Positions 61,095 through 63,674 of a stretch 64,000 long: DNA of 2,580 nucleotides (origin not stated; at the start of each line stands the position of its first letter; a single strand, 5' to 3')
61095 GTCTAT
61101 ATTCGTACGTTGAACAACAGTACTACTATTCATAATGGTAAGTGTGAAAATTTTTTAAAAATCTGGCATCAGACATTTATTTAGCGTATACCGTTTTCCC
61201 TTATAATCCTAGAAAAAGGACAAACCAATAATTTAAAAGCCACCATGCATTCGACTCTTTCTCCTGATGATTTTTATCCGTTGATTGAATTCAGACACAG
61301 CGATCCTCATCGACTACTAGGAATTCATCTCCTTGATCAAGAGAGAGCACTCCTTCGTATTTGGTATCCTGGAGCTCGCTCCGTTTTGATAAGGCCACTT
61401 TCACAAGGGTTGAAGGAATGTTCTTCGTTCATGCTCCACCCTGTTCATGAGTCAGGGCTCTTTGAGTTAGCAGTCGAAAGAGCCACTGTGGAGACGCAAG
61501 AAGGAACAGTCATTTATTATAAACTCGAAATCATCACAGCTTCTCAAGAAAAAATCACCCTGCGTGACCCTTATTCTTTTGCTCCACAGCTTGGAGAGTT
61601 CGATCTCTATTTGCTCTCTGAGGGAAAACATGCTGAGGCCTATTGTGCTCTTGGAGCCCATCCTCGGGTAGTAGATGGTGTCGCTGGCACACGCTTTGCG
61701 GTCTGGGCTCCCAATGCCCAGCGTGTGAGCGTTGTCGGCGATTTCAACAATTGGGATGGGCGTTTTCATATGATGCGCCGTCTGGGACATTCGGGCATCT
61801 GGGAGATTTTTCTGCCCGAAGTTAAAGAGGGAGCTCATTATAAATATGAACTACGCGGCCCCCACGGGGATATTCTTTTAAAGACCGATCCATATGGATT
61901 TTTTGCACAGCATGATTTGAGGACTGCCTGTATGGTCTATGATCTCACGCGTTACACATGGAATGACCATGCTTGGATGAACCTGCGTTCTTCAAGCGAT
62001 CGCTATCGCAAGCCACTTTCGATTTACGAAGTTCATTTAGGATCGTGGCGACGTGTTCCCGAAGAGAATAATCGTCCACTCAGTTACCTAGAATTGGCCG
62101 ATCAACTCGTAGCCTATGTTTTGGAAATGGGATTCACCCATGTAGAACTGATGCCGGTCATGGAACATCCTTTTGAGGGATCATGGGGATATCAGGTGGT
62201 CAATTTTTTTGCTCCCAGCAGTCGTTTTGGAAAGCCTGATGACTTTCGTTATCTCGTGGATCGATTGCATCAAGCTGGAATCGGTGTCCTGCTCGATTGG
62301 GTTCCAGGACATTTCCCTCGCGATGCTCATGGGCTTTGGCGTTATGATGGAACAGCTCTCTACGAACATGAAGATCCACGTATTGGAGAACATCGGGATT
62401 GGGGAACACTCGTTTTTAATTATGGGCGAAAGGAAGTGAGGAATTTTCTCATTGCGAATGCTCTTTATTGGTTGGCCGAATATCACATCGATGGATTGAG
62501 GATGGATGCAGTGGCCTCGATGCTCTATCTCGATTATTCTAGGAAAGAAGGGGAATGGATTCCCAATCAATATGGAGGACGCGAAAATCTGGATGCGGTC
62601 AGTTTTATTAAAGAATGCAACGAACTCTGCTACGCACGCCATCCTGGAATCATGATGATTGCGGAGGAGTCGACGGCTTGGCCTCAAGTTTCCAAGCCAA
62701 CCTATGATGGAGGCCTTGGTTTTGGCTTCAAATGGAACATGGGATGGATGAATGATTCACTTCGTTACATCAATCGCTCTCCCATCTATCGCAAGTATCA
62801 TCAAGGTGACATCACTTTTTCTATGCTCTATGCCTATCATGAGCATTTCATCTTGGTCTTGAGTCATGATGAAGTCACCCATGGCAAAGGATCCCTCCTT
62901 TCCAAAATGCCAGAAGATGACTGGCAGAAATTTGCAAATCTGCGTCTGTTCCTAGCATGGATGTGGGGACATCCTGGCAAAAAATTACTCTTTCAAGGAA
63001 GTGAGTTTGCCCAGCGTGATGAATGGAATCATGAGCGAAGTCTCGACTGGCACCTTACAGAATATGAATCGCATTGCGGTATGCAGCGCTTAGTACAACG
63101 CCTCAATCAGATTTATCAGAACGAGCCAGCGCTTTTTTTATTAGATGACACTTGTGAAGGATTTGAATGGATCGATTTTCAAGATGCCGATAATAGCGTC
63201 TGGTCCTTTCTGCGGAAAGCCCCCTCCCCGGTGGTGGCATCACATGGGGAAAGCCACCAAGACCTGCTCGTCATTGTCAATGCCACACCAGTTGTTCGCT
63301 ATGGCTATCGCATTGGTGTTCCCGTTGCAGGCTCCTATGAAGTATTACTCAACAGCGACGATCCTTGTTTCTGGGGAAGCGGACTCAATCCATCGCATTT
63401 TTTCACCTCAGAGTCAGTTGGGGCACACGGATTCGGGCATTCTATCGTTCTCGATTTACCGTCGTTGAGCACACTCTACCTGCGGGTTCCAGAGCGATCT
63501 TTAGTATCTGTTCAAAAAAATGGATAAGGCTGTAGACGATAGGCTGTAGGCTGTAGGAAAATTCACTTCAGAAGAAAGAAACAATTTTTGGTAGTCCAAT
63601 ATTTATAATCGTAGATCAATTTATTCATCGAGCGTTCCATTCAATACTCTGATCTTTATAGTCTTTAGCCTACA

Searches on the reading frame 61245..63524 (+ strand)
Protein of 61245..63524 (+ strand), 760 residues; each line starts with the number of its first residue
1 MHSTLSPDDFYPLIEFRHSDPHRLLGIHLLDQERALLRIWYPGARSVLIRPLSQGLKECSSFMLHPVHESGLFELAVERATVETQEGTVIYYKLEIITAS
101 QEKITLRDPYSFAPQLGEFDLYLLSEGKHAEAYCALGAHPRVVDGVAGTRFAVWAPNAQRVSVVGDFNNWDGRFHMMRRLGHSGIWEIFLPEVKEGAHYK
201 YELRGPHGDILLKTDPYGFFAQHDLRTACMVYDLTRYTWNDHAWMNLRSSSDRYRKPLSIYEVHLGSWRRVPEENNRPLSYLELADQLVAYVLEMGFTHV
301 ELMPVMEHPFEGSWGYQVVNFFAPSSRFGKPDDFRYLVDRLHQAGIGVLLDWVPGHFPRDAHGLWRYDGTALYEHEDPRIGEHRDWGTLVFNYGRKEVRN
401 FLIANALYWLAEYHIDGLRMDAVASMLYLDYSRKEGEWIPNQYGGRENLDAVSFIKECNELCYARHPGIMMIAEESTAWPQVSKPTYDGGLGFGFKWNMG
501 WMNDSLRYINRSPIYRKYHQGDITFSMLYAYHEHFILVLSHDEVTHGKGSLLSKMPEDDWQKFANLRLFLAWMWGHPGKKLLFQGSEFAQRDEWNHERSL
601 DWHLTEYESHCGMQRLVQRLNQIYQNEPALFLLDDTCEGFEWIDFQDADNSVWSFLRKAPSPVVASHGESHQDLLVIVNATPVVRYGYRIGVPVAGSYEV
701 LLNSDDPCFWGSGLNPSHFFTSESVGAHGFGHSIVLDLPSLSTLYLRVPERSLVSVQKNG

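Call 23: search_protein_families(library=pfam, proteins=[window:61245-63524:+], max_evalue=0.001)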
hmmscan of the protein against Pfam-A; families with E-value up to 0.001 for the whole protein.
window:61245-63524:+ (760 aa): 4 families
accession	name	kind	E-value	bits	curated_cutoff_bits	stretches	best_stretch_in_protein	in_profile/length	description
PF02922.24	CBM_48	-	1.4e-30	105.8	22.4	1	136-218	2-83/83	Carbohydrate-binding module 48 (Isoamylase N-terminal domain)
PF22019.2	GlgB_N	-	2.6e-22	79.1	27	2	9-110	4-94/94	alpha-1,4-glucan branching enzyme GlgB, N-terminal domain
PF02806.24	Alpha-amylase_C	-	3e-20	72.8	21.2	1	642-748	1-94/95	Alpha amylase, C-terminal all-beta domain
PF00128.31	Alpha-amylase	-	8.4e-19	68.6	22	2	290-358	26-93/446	Alpha amylase, catalytic domain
